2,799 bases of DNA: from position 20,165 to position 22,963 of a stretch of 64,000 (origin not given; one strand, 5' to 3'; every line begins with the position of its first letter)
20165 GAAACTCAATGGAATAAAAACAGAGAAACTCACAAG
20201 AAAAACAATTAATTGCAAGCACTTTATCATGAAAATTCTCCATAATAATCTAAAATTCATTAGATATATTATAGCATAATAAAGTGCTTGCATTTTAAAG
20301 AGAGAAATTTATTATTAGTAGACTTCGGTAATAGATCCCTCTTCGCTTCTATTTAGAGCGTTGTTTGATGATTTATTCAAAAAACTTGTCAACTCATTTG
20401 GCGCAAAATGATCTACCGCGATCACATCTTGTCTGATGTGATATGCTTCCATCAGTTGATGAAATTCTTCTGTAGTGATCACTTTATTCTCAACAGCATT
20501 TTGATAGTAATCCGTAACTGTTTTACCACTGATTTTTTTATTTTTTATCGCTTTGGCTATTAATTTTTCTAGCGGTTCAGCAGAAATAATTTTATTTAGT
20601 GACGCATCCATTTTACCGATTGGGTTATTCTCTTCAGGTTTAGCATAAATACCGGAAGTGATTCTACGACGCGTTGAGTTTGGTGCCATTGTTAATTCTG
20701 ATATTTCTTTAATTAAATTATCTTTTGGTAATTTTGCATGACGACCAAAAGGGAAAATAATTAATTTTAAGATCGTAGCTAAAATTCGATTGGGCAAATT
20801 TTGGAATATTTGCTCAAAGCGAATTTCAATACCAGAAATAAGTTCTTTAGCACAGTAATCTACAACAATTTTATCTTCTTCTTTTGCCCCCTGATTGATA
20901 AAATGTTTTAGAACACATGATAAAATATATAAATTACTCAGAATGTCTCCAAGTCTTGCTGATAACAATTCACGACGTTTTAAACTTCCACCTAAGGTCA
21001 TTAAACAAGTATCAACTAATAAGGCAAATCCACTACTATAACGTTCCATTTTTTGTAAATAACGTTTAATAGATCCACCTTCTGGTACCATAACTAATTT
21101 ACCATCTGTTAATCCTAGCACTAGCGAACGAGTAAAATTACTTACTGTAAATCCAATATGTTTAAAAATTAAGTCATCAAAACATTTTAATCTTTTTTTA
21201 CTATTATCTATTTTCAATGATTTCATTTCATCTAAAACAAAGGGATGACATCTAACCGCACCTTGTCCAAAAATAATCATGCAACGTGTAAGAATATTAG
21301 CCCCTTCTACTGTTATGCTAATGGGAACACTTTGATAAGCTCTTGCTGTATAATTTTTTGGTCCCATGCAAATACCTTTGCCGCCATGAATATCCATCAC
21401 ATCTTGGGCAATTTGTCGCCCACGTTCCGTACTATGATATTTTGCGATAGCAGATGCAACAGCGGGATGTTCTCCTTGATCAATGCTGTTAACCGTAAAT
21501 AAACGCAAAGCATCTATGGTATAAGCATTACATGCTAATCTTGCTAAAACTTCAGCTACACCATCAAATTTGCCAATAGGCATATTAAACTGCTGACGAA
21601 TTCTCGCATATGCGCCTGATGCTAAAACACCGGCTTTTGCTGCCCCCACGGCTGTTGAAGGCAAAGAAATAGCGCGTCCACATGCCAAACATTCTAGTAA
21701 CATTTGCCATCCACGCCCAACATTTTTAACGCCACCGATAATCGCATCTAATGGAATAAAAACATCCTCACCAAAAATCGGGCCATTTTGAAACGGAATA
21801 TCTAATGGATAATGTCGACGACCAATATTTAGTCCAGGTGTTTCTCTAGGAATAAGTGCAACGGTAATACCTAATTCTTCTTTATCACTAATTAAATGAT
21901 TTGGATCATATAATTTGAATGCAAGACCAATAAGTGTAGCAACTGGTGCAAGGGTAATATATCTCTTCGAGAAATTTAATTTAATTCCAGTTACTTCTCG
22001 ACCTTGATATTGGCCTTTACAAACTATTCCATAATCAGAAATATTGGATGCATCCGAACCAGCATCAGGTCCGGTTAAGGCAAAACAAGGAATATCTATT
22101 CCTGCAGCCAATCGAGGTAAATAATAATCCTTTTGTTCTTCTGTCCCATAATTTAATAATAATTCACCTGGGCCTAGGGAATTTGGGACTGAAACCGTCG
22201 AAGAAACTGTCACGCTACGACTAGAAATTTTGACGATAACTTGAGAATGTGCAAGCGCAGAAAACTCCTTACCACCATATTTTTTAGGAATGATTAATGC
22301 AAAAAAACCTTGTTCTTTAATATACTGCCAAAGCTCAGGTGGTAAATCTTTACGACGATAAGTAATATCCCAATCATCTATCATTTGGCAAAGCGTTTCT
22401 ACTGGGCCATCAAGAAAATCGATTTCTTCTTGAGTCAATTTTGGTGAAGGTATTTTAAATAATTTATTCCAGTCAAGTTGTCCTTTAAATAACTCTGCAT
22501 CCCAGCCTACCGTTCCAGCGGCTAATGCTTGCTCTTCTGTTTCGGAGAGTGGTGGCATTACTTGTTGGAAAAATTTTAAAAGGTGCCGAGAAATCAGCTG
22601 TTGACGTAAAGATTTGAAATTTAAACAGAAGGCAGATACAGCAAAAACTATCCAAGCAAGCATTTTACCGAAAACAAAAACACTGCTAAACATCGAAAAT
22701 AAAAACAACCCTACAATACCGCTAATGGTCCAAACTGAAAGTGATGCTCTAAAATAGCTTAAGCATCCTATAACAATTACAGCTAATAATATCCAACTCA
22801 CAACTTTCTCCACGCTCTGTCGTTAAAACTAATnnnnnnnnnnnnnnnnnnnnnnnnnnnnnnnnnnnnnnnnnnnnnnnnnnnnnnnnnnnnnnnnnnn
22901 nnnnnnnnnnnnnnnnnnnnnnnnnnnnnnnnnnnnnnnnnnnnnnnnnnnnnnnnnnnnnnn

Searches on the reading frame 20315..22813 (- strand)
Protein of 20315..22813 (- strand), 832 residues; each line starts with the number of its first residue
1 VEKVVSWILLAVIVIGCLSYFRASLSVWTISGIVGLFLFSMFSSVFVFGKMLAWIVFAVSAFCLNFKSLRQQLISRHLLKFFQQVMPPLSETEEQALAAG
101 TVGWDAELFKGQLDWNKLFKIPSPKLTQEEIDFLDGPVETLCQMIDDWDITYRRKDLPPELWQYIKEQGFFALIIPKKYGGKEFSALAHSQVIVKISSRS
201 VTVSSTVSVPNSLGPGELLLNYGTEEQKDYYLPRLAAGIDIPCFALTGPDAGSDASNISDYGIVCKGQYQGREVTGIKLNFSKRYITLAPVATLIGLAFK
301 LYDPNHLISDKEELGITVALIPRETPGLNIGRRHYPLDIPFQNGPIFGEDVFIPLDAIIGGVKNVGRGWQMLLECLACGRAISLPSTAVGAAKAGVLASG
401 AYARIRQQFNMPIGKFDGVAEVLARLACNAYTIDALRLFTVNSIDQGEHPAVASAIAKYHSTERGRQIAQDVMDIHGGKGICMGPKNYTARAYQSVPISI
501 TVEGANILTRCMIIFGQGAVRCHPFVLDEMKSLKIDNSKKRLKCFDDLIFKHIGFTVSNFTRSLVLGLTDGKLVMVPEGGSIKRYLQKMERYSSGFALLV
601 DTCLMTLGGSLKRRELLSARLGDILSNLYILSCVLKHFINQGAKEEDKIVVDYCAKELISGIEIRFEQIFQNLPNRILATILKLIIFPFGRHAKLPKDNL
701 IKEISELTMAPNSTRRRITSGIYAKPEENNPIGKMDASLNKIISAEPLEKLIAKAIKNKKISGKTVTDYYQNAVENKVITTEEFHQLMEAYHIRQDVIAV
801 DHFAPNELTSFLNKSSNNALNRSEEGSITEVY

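Call 31: search_protein_families(library=pfam, proteins=[window:20315-22813:-], max_evalue=0.001)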
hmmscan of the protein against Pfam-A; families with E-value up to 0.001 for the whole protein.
window:20315-22813:- (832 aa): 4 families
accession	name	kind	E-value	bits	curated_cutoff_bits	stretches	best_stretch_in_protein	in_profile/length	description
PF09317.16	ACDH_C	-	7.3e-99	331.4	25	1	520-803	1-284/284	Acyl-CoA dehydrogenase, C-terminal, bacterial type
PF02771.21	Acyl-CoA_dh_N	-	1.5e-19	70.9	22.9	1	144-238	22-112/113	Acyl-CoA dehydrogenase, N-terminal domain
PF00441.29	Acyl-CoA_dh_1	-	2.7e-19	70.2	22.4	1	366-507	1-139/150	Acyl-CoA dehydrogenase, C-terminal domain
PF02770.24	Acyl-CoA_dh_M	-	5.8e-08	33.2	33.3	1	243-334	1-79/97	Acyl-CoA dehydrogenase, middle domain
